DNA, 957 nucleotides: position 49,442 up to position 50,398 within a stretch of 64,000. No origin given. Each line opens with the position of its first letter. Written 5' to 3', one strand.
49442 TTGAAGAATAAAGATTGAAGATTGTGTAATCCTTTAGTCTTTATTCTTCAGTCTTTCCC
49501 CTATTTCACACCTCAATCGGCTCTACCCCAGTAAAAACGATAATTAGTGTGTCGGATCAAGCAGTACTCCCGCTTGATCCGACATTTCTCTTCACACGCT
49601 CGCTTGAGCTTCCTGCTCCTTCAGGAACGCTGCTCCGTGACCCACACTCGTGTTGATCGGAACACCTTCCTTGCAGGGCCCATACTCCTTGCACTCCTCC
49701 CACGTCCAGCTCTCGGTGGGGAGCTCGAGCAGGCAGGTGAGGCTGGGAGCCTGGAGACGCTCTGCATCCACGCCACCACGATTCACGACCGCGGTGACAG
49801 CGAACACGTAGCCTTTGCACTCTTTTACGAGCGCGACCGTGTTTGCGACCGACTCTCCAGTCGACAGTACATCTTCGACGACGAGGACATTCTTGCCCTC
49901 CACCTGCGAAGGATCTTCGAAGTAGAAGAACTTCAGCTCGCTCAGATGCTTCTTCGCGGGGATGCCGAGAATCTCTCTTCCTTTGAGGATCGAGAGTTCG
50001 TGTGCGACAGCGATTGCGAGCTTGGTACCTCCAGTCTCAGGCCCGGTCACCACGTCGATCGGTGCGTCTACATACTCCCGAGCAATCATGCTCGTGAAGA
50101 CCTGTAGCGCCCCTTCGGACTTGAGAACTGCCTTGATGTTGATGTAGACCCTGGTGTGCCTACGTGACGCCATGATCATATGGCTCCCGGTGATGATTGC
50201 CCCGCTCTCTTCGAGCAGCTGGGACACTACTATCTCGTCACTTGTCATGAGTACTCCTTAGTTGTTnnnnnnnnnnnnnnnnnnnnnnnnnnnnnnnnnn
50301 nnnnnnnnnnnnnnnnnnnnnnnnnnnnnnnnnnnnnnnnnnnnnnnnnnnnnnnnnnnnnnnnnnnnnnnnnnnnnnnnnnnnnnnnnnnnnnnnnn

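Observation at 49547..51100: Sharp high-GC island carrying pyrE-like and type-2 pyrF: probable recent horizontal acquisition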

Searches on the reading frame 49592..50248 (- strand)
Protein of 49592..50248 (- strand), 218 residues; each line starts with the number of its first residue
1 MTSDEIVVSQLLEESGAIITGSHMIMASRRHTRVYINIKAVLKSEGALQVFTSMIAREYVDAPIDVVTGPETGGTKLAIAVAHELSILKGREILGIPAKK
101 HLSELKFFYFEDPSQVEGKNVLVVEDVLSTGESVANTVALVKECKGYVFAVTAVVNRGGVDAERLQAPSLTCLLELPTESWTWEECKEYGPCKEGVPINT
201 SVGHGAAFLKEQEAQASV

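Call 6: search_protein_families(library=pfam, proteins=[window:49592-50248:-])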
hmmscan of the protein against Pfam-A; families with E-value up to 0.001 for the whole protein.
window:49592-50248:- (218 aa): 2 families
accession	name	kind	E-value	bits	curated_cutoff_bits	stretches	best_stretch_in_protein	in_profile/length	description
PF00156.33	Pribosyltran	-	5.9e-09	35.9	26.3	1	45-173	9-141/158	Phosphoribosyl transferase domain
PF14681.12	UPRTase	-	0.00056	19.9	27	1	95-168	97-173/206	Uracil phosphoribosyltransferase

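Call 7: search_protein_families(library=ncbifam, proteins=[window:49592-50248:-])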
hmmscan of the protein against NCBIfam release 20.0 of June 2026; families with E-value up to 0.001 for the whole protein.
window:49592-50248:- (218 aa): 20 families
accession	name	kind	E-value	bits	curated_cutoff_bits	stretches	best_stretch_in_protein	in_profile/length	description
TIGR01367.1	pyrE_Therm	equivalog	7.8e-19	68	150.25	1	8-199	2-182/187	orotate phosphoribosyltransferase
TIGR00336.1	pyrE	equivalog_domain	8.2e-16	58.2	106.8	1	12-164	3-154/173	orotate phosphoribosyltransferase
NF002620.0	PRK02277.1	subfamily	1.8e-11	44.1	115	1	29-161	50-184/201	orotate phosphoribosyltransferase-like protein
NF002634.0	PRK02304.1-3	equivalog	1.6e-09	37.7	170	1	35-161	27-161/182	adenine phosphoribosyltransferase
NF005592.0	PRK07322.1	subfamily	2.5e-09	36.7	143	1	112-177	114-175/180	adenine phosphoribosyltransferase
NF009211.0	PRK12560.1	equivalog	5.5e-09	36.1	188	1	40-157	30-153/187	adenine phosphoribosyltransferase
TIGR01090.1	apt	equivalog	5.9e-09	36.2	185.85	1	35-167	18-159/169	adenine phosphoribosyltransferase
NF002636.0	PRK02304.1-5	equivalog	7.1e-09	35.4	125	1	35-160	26-159/176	adenine phosphoribosyltransferase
NF002633.0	PRK02304.1-2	equivalog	1.7e-08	34.4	224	1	35-157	20-150/172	adenine phosphoribosyltransferase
NF006328.0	PRK08558.1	equivalog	4.4e-08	33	184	1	109-167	167-225/238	adenine phosphoribosyltransferase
NF002632.0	PRK02304.1-1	equivalog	1.3e-07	31.5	243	1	33-167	26-169/183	adenine phosphoribosyltransferase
NF004689.0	PRK06031.1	equivalog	5.3e-07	29.1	175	1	115-157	151-193/233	phosphoribosyltransferase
NF010382.0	PRK13809.1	equivalog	9.8e-07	28.4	208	1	12-143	17-143/210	orotate phosphoribosyltransferase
NF045507.1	transregGfcR_Halo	equivalog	1.4e-06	28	300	1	28-162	59-197/215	transcriptional regulator GfcR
TIGR01251.1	ribP_PPkin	subfamily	2.3e-06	26.7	113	1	51-145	149-237/309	ribose-phosphate diphosphokinase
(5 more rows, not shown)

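Call 9: find_homologous_proteins(query=window:49592-50248:-)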
Query window:49592-50248:- (218 aa): 484 proteins with E <= 0.001 among 841 candidates; the best 120 are listed.
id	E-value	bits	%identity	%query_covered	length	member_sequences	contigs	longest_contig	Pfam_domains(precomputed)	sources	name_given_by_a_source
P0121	7.6e-124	429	91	100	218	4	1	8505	PF00156.34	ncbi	-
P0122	2.2e-44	169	46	97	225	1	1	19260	PF14681.13,PF00156.34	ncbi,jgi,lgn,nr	ncbi:MAG TPA: phosphoribosyltransferase family protein [Candidatus Magasanikbacteria bacterium]|nr:p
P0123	1.0e-35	141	43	92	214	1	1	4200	PF00156.34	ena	-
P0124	2.1e-35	140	41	96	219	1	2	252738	PF00156.34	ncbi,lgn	ncbi:MAG: phosphoribosyltransferase family protein [Chloroflexaceae bacterium]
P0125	3.4e-35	139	41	97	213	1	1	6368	PF00156.34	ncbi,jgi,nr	ncbi:MAG: phosphoribosyltransferase [Chloroflexaceae bacterium]|jgi:orotate phosphoribosyltransferas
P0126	6.3e-35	139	43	94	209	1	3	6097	PF00156.34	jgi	jgi:orotate phosphoribosyltransferase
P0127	1.0e-34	138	39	99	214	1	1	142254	PF00156.34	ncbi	ncbi:MAG: phosphoribosyltransferase family protein [Chloroflexaceae bacterium]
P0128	1.0e-34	138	42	91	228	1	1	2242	PF00156.34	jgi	jgi:orotate phosphoribosyltransferase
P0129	1.2e-34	138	43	92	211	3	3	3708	PF00156.34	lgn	-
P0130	1.7e-34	137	43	92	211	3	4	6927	PF00156.34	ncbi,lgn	-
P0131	2.2e-34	137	42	92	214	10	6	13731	PF00156.34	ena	-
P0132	2.8e-34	136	42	92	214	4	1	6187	PF00156.34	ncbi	-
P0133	9.1e-34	135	39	99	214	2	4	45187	PF00156.34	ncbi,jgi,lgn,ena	-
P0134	9.2e-34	135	40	93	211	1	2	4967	PF00156.34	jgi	jgi:orotate phosphoribosyltransferase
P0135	2.1e-33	134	39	97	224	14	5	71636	PF00156.34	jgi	jgi:orotate phosphoribosyltransferase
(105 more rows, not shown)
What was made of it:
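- The nearest named PRTase relatives are Magasanikbacteria and Chloroflexaceae (call 9).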

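Call 10: find_encoding_contigs(protein=P0121, flank=10000, max_places=4)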
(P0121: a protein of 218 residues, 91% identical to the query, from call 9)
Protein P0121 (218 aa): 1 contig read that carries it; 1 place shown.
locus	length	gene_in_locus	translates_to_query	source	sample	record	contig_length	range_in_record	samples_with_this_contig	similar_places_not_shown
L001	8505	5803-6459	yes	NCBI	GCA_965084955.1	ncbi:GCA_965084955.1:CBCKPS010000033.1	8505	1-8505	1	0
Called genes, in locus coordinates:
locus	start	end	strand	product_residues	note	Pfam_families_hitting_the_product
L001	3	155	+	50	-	?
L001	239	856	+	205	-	-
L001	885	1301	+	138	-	PF04977:DivIC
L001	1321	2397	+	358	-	PF13624:SurA_N_3, PF13623:SurA_N_2, PF13145:Rotamase_2, PF00639:Rotamase, PF13616:Rotamase_3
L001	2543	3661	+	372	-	PF01180:DHO_dh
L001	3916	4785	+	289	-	PF03807:F420_oxidored (faint), PF01210:NAD_Gly3P_dh_N, PF07479:NAD_Gly3P_dh_C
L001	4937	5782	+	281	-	PF00215:OMPdecase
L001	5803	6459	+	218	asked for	PF00156:Pribosyltran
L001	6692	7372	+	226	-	PF02463:SMC_N (faint), PF00005:ABC_tran, PF20720:nSTAND3 (faint), PF13401:AAA_22 (faint)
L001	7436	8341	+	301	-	PF18075:FtsX_ECD, PF02687:FtsX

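Call 23: find_encoding_contigs(protein=P0122, flank=10000, max_places=2)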
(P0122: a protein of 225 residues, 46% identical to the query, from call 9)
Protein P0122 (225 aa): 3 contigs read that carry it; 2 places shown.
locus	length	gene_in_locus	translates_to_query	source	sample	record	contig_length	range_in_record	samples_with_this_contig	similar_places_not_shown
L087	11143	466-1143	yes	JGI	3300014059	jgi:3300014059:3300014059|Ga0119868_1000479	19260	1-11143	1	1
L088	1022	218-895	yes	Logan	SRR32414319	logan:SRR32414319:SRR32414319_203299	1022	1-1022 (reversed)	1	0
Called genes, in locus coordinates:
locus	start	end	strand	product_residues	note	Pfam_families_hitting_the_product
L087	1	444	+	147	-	PF00215:OMPdecase (weak)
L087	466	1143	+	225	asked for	PF00156:Pribosyltran, PF14681:UPRTase (faint)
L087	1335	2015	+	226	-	PF02463:SMC_N (faint), PF00005:ABC_tran, PF13401:AAA_22 (faint)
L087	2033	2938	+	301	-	PF18075:FtsX_ECD, PF02687:FtsX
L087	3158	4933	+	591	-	PF00580:UvrD-helicase, PF13245:AAA_19 (weak), PF13604:AAA_30 (faint), PF13361:UvrD_C, PF01443:Viral_helicase1, PF13538:UvrD_C_2 (faint)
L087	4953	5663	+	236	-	-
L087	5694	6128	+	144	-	-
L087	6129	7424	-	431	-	PF00239:Resolvase, PF07508:Recombinase, PF13408:Zn_ribbon_recom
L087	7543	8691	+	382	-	PF14022:DUF4238, PF02810:SEC-C (weak)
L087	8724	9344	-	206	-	PF11611:DUF4352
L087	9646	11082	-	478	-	-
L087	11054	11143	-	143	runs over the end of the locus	PF13022:HTH_Tnp_1_2 (weak)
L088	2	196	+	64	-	?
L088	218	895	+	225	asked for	PF00156:Pribosyltran, PF14681:UPRTase (faint)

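Call 35: find_related_loci(query=A3, collection=metagenome_contigs, flank=8000)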
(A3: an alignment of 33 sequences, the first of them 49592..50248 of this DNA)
Query A3 (218 aa) in metagenome_contigs; peptide patterns used: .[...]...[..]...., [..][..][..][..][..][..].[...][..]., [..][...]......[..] (x = any residue, [..] = any of these).
600 stretches matched a pattern (row limit reached: there are more); 240 encode a relative of the query (tblastn E <= 1e-3); the best 80 are kept; 80 distinct loci.
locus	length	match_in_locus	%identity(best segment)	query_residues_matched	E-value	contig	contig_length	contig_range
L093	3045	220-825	43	12-212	5e-43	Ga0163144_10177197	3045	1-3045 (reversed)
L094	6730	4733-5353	40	10-216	1e-40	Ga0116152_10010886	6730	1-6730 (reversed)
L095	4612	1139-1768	39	1-212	4e-38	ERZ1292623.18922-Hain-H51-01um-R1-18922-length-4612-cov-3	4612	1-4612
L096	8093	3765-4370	40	11-212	1e-37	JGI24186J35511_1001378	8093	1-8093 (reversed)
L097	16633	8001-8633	39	2-215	2e-37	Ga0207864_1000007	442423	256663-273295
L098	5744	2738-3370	39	2-212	3e-37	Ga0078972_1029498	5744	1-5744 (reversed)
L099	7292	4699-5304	39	10-213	3e-37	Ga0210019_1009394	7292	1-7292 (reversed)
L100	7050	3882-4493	39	10-212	4e-37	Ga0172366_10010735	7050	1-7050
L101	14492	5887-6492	38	10-213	3e-37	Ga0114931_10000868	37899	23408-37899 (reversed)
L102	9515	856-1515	38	4-214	6e-37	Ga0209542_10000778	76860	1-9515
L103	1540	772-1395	37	2-212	8e-38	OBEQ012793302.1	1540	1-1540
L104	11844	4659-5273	37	5-209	1e-36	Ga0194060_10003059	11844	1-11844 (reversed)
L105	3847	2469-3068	37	8-212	1e-36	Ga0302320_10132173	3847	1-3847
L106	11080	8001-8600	39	11-212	2e-36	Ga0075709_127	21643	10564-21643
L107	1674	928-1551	36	8-216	1e-35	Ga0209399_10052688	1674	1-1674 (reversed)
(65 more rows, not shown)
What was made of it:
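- Tried and rejected: A JGI metagenome scan (call 35).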

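Call 38: search_solved_structures(query=window:49592-50248:-, max_evalue=0.001, show_alignments=1)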
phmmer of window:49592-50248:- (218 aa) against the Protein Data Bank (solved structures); distinct sequences matched with E-value up to 0.001: 11.
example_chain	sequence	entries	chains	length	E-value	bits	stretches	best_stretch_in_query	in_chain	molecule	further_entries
5hkf_A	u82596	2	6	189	1.9e-07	34.1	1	22-170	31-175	Orotate phosphoribosyltransferase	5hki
5hkl_A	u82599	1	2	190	2e-07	34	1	22-170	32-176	Orotate phosphoribosyltransferase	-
2yzk_A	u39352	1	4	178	4.2e-07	33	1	9-164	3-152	Orotate phosphoribosyltransferase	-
2p1z_A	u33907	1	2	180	4.5e-06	29.6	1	10-169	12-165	Phosphoribosyltransferase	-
7f06_A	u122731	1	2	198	2.7e-05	27.1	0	57-176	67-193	adenine phosphopsicosyltransferase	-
9vlf_B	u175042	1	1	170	4.3e-05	26.4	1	39-157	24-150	Adenine phosphoribosyltransferase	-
3lpn_A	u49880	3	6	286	8.4e-05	25.5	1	53-153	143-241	Ribose-phosphate pyrophosphokinase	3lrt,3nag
3mbi_A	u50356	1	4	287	8.4e-05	25.4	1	53-153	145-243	Ribose-phosphate pyrophosphokinase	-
6fsp_A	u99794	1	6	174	0.00047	23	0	106-158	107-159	PRPP-binding protein, adenine/guanine phosphoribosyltransferase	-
5zgo_A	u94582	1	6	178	0.00049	22.9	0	107-158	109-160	Adenine phosphoribosyltransferase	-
4paw_A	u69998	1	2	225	0.00087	22.1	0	16-161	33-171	Orotate phosphoribosyltransferase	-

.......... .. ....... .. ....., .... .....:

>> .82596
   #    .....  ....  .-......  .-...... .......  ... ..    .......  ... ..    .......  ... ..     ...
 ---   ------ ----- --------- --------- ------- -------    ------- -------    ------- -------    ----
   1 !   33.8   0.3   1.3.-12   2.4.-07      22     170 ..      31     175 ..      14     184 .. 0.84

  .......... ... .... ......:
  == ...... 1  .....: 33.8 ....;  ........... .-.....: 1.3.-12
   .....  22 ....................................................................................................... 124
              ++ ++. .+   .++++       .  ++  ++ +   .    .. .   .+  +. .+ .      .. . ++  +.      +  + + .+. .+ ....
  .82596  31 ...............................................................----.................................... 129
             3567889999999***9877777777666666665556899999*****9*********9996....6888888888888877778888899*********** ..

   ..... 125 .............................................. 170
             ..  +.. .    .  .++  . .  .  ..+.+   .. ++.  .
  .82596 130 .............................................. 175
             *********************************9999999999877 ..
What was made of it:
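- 49592..50248 (-): PyrE-like type I phosphoribosyltransferase (218 aa); GC 0.574, GC1/2/3 0.61/0.41/0.71. The best PDB sequence hits are OPRTs (call 38).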

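Call 61: find_related_loci(query=A3, collection=viral_contigs, flank=8000)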
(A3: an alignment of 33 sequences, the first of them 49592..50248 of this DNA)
Query A3 (218 aa) in viral_contigs; peptide patterns used: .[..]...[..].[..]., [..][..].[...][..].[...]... (x = any residue, [..] = any of these).
68 stretches matched a pattern; 3 encode a relative of the query (tblastn E <= 1e-3); 3 distinct loci.
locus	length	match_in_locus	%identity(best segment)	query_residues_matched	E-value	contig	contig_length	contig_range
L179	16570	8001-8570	35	4-204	4e-24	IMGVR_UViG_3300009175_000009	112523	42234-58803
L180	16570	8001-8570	35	4-204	4e-24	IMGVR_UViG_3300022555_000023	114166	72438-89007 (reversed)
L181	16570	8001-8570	35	4-204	4e-24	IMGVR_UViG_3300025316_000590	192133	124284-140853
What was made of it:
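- Tried and rejected: The viral-contig scan gave only three 35%-identical hits on 112-192 kb contigs (call 61).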

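Call 64: predict_structure(alignment_id=A3)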
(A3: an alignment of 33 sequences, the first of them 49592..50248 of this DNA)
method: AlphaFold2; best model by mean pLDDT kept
length: 218 residues; sequences in the alignment: 33
mean_pLDDT: 91.8   pTM: 0.85
mean pLDDT of the five models: 91.8, 91.5, 91.5, 91.1, 90.9
residues with pLDDT >= 90: 150; 70-90: 63; 50-70: 5; < 50: 0
segments of 3 or more residues with pLDDT < 50: none
pLDDT, mean of each block of 10 residues (from residue 1): 86 86 89 87 88 97 97 90 98 95 77 96 95 95 98 94 97 91 94 94 91 82
secondary structure, 60 per line:
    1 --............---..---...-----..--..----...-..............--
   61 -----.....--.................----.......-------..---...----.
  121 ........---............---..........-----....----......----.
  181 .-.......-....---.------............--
elements in order: H3-14 E23-25 H45-58 E66-70 H73-89 E94-100 E120-128 H132-143 E147-156 H162-165 E170-175 H183-189 H191-194 H205-216

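Call 66: fold_search(model_id=the predicted structure, library=pdb)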
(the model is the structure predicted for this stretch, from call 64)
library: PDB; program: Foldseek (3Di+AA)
matches with E <= 10: 1720; with E <= 0.001: 515
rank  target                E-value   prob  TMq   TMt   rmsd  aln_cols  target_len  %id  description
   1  4paw_B                4.9e-11  1.00  0.67  0.74   3.0       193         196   21  Structure of hypothetical protein HP1257. (released 2015-05-06)
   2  7y94_B                9.1e-11  1.00  0.62  0.73   4.0       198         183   19  Crystal structure of Escherichia coli Adenine Phosphoribosyltransferase (APRT) in complex with Adenine (released 2023-08-02)
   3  2dy0_A                9.1e-11  1.00  0.62  0.73   3.7       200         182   20  Crystal structure of project JW0458 from Escherichia coli (released 2007-03-04)
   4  4paw_A                1.1e-10  1.00  0.67  0.73   3.9       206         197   21  Structure of hypothetical protein HP1257. (released 2015-05-06)
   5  7f06_B                1.4e-10  1.00  0.54  0.66   5.0       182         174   24  Crystal Structure of 1144 (released 2022-09-28)
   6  5hki_B                1.7e-10  1.00  0.64  0.80   3.0       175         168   25  Crystal structure of Mycobacterium tuberculosis H37Rv orotate phosphoribosyltransferase in complex with Fe(III) dicitr (released 2017-01-25)
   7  2dy0_B                1.7e-10  1.00  0.62  0.73   3.9       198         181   19  Crystal structure of project JW0458 from Escherichia coli (released 2007-03-04)
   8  5y07_A                1.9e-10  1.00  0.59  0.71   3.9       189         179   18  Crystal structure of adenine phosphoribosyltransferase from Yersinia pseudotuberculosis with PRPP. (released 2018-08-01)
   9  5hki_A                2.3e-10  1.00  0.62  0.75   3.8       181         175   24  Crystal structure of Mycobacterium tuberculosis H37Rv orotate phosphoribosyltransferase in complex with Fe(III) dicitr (released 2017-01-25)
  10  2prz_A                2.3e-10  1.00  0.61  0.62   7.8       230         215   16  S. cerevisiae orotate phosphoribosyltransferase complexed with OMP (released 2008-01-15)
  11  5znq_A                2.7e-10  1.00  0.58  0.68   4.3       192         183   17  Crystal structure of APRT from Y. pseudotuberculosis with bound adenine (P21 space group). (released 2019-04-17)
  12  5b6h                  2.8e-10  1.00  0.58  0.69   4.1       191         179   18  Crystal structure of an APRT from Yersinia pseudotuberculosis in complex with AMP. (released 2017-05-31)
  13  2prz_D                3.2e-10  1.00  0.62  0.63   3.8       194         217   18  S. cerevisiae orotate phosphoribosyltransferase complexed with OMP (released 2008-01-15)
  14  2yzk_A                3.6e-10  1.00  0.63  0.77   5.2       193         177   22  Crystal structure of orotate phosphoribosyltransferase from Aeropyrum pernix (released 2007-11-06)
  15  4rv4_B                3.9e-10  1.00  0.62  0.64   6.8       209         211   16  2.65 Angstrom Resolution Crystal Structure of an orotate phosphoribosyltransferase from Bacillus anthracis str. 'Ames  (released 2014-12-17)
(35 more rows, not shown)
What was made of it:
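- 49592..50248 (-): The AF2 model has pLDDT 91.8 and a type I PRTase fold (calls 64, 66).
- On Orotate phosphoribosyltransferase (PyrE; TIGR01367 / TIGR00336): Foldseek top hits are HP1257 OPRT, APRTs and M. tuberculosis OPRT, with E about 1e-10 (calls 64, 66).
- Closest known: Orotate phosphoribosyltransferase of the short 'Thermus-type'. Different: APRTs match the model about as well as OPRTs do (call 66).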
